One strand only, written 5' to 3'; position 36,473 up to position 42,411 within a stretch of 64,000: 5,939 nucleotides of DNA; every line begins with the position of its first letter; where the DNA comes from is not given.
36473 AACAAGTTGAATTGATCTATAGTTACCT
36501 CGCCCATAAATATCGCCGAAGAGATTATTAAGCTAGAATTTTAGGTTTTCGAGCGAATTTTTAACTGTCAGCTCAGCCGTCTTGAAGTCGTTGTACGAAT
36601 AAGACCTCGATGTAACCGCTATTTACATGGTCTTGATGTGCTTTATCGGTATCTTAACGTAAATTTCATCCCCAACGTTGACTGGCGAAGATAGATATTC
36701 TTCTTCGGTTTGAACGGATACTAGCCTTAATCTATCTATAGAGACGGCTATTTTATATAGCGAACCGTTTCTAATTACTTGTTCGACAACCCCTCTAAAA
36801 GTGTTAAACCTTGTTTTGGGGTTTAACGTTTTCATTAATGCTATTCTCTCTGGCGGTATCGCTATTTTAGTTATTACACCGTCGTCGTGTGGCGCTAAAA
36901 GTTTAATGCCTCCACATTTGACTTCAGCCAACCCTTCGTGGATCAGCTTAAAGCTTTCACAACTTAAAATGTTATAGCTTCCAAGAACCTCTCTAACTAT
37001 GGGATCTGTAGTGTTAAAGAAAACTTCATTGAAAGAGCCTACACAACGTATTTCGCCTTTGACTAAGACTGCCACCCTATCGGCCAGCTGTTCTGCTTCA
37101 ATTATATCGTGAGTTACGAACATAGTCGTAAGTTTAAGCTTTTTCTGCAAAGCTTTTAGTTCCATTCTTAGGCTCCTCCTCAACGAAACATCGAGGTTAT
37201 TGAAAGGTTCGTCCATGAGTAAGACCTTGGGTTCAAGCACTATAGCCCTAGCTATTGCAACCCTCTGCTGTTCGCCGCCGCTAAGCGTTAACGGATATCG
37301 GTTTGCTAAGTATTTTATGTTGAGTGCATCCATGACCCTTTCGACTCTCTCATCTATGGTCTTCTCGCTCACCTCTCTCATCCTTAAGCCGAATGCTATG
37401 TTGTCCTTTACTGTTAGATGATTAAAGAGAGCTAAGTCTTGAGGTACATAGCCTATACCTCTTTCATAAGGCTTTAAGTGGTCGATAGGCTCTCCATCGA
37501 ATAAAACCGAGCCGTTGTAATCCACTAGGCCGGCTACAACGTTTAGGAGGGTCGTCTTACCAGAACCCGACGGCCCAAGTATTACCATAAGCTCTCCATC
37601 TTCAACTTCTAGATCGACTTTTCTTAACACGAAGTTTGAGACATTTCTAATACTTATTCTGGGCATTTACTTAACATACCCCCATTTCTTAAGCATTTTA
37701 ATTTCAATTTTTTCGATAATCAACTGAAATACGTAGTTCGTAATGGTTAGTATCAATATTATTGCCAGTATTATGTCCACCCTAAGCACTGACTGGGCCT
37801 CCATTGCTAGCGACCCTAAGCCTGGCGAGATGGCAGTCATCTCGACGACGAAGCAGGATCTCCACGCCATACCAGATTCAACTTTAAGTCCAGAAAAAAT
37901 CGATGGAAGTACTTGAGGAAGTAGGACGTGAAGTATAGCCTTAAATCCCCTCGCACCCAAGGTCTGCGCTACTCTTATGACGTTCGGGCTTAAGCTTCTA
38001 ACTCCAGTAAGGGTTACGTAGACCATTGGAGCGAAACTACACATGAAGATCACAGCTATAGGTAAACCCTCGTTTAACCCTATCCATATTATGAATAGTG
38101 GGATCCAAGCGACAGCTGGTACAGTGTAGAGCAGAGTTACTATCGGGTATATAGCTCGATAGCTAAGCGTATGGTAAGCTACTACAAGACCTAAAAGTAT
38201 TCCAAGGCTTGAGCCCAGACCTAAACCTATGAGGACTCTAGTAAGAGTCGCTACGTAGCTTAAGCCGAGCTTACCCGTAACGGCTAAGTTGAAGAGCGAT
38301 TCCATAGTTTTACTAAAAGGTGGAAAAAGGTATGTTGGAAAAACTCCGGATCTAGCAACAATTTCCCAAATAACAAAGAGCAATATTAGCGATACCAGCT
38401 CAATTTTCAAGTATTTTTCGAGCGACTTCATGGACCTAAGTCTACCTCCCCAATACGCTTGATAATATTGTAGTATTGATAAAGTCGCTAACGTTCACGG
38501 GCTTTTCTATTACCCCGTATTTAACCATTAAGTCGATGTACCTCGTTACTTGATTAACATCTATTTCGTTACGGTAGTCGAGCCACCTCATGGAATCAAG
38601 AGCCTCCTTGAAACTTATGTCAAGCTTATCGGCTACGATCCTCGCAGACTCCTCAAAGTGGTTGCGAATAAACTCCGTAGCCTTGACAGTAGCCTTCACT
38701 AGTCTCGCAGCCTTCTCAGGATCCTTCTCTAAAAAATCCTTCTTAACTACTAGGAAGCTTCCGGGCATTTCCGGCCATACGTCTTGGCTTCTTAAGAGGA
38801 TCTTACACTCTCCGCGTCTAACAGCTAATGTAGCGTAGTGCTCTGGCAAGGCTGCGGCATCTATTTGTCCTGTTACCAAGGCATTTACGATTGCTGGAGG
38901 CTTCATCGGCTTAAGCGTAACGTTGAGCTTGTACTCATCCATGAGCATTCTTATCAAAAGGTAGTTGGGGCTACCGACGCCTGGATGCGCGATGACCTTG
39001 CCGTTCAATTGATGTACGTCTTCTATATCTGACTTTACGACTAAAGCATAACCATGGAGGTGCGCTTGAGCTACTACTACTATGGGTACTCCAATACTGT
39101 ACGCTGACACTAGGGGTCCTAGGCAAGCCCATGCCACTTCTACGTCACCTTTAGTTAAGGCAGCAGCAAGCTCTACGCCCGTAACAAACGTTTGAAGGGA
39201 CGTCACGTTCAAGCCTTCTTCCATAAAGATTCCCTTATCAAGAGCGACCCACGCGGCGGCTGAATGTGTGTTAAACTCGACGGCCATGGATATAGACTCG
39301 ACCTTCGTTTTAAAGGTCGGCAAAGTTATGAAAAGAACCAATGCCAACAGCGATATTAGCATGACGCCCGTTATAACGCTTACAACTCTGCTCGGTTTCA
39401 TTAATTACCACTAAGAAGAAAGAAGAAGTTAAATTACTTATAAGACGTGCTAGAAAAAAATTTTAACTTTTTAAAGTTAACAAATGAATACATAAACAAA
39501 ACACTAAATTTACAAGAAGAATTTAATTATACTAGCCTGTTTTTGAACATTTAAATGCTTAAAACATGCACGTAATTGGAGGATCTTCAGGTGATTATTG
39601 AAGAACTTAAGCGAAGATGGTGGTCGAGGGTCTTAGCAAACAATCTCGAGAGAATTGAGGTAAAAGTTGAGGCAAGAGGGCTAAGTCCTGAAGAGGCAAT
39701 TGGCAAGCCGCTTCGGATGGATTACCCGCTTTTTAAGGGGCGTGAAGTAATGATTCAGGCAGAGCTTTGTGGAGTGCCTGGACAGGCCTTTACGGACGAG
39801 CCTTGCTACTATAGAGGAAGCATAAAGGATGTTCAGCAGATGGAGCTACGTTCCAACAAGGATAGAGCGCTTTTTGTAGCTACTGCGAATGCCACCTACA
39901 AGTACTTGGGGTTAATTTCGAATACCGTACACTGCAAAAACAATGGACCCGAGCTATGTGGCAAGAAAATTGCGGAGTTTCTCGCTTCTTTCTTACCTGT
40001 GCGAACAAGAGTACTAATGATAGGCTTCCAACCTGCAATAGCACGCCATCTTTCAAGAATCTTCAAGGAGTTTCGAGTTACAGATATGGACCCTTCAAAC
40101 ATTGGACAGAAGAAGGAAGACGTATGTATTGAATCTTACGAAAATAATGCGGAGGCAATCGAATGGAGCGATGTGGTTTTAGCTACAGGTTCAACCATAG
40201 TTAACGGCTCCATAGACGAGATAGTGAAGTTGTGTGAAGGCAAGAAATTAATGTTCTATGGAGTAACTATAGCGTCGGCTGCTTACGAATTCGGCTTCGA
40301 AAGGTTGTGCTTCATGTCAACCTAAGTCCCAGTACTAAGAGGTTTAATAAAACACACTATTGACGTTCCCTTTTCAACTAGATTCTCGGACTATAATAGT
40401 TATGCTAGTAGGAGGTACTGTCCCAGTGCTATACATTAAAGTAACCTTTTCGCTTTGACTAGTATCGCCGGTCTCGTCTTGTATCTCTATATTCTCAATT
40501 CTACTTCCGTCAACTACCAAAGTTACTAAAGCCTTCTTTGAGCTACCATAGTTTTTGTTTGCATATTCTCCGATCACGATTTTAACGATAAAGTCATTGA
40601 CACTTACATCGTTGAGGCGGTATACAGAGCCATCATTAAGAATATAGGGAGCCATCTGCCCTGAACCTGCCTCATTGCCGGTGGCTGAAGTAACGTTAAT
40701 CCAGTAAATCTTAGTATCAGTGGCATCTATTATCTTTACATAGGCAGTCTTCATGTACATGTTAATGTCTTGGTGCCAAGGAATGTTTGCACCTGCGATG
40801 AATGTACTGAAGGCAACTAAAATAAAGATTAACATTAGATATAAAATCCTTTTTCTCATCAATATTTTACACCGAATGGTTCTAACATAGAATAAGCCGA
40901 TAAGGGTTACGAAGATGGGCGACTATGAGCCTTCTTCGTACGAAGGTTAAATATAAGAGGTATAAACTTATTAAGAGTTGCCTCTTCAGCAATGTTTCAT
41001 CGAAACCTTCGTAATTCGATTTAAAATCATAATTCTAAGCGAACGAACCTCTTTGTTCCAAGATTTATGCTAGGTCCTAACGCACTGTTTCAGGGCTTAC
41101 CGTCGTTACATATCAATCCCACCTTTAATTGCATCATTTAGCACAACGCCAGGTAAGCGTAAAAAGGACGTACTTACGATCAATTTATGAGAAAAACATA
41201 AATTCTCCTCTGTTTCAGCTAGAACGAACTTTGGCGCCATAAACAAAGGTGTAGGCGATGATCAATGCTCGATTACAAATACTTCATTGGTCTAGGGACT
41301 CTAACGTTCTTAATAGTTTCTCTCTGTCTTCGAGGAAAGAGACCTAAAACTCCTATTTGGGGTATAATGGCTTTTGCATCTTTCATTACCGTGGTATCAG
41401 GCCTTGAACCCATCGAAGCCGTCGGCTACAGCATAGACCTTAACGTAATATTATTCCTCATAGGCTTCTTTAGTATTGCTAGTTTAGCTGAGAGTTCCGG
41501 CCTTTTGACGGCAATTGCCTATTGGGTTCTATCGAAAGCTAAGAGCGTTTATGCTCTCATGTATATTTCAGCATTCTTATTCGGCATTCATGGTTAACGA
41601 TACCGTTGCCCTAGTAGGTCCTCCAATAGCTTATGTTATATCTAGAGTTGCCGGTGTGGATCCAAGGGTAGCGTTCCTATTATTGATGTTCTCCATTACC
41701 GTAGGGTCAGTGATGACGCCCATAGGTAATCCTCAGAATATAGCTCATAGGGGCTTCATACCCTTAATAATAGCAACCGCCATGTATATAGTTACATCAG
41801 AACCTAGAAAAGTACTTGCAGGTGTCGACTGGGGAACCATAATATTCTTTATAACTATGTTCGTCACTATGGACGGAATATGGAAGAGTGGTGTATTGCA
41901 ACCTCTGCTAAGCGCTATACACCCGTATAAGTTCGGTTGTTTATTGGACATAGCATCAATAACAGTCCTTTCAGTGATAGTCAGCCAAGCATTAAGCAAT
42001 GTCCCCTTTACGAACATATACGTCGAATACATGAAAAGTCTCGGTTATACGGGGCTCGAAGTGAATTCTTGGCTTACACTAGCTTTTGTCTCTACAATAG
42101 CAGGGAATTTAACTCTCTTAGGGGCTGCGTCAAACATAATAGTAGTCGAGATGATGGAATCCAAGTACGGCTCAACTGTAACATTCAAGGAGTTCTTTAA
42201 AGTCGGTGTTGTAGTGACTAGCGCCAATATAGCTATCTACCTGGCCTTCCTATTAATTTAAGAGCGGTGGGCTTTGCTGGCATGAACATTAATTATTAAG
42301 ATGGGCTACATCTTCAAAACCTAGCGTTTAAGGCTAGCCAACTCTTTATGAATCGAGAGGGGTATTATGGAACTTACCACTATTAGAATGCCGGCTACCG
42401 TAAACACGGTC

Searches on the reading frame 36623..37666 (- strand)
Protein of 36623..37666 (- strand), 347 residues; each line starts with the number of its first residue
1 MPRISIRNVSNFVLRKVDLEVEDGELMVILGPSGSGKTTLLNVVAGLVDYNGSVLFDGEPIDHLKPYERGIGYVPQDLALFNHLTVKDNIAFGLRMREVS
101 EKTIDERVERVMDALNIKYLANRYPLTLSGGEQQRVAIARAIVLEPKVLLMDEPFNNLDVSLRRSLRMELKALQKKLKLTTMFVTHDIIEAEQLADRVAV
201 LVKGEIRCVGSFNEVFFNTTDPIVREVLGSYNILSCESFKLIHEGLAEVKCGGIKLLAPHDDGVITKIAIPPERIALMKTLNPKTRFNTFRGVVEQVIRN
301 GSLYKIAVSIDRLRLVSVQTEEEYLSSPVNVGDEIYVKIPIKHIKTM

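Call 45: search_protein_families(library=pfam, proteins=[window:36623-37666:-], max_evalue=0.001)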
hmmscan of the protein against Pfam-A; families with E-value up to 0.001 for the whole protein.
window:36623-37666:- (347 aa): 7 families
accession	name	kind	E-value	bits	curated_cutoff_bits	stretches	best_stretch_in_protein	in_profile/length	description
PF00005.33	ABC_tran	-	4.8e-37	128.1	25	1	14-156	1-137/137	ABC transporter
PF13304.12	AAA_21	-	7.6e-09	36.5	27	1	111-187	221-299/304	AAA domain, putative AbiEii toxin, Type IV TA system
PF08402.16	TOBE_2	-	2.2e-05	24.9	21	1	269-343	2-72/76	TOBE domain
PF13476.12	AAA_23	-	3.4e-05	25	27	1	3-42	1-37/201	AAA domain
PF02463.25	SMC_N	-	0.00024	21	40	0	3-43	4-43/220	RecF/RecN/SMC N terminal domain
PF13191.12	AAA_16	-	0.00071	20.5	32.6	1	23-68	21-67/167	AAA ATPase domain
PF13555.12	AAA_29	-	0.00075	19.6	27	0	11-42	11-40/61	P-loop containing region of AAA domain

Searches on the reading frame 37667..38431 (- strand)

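Call 45: search_protein_families(library=pfam, proteins=[window:37667-38431:-], max_evalue=0.001)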
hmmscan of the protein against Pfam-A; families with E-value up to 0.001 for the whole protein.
window:37667-38431:- (254 aa): 1 family
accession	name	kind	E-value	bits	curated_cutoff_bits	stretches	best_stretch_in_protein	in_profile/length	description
PF00528.27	BPD_transp_1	-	2.4e-23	83.3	26.4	1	77-243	1-179/184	Binding-protein-dependent transport system inner membrane component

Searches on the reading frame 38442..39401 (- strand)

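Call 45: search_protein_families(library=pfam, proteins=[window:38442-39401:-], max_evalue=0.001)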
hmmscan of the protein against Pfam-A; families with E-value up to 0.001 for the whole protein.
window:38442-39401:- (319 aa): 5 families
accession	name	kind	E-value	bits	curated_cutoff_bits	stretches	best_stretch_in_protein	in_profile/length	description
PF13379.11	NMT1_2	-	5.1e-27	95.7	24.7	1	33-252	4-243/252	NMT1-like family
PF09084.16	NMT1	-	5.1e-18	66.2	20.5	1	44-251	1-215/216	NMT1/THI5 like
PF12974.12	Phosphonate-bd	-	3.2e-07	30.4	27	1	77-226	41-204/242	ABC transporter, phosphonate, periplasmic substrate-binding protein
PF02621.19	VitK2_biosynth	-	1.3e-06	28.5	26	1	107-282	66-233/252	Menaquinone biosynthesis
PF04069.17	OpuAC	-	0.00028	21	21.2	1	47-237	12-225/257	Substrate binding domain of ABC-type glycine betaine transport system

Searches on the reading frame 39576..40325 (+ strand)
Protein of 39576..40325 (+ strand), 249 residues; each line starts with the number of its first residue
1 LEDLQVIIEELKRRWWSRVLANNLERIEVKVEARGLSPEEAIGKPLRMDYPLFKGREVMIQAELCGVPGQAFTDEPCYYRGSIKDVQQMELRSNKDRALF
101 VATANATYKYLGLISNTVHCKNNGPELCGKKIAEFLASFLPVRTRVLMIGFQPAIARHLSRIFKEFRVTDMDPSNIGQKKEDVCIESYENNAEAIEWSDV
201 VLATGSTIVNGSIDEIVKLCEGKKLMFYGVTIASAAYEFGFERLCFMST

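Call 45: search_protein_families(library=pfam, proteins=[window:39576-40325:+], max_evalue=0.001)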
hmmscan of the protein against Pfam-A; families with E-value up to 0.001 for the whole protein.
window:39576-40325:+ (249 aa): 1 family
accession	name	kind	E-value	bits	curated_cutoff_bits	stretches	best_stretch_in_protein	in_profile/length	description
PF04016.18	DUF364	-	1.2e-15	57.8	23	1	143-235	11-101/147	Putative heavy-metal chelation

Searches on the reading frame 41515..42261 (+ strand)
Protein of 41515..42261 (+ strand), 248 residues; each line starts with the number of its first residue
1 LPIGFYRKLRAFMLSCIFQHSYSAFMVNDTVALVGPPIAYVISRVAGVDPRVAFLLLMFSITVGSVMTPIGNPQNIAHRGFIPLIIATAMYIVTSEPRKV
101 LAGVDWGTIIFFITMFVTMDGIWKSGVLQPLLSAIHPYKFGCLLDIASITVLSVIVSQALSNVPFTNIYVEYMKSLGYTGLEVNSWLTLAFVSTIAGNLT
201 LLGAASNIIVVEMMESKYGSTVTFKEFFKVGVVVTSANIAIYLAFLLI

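Call 45: search_protein_families(library=pfam, proteins=[window:41515-42261:+], max_evalue=0.001)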
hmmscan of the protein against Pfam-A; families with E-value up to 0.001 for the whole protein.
window:41515-42261:+ (248 aa): 2 families
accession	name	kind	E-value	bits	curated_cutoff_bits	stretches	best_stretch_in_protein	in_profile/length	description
PF03600.22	CitMHS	-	9.8e-28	97.7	31.9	2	86-196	228-336/336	Citrate transporter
PF00939.25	Na_sulph_symp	-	0.00039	20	27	0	188-234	179-225/472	Sodium:sulfate symporter transmembrane region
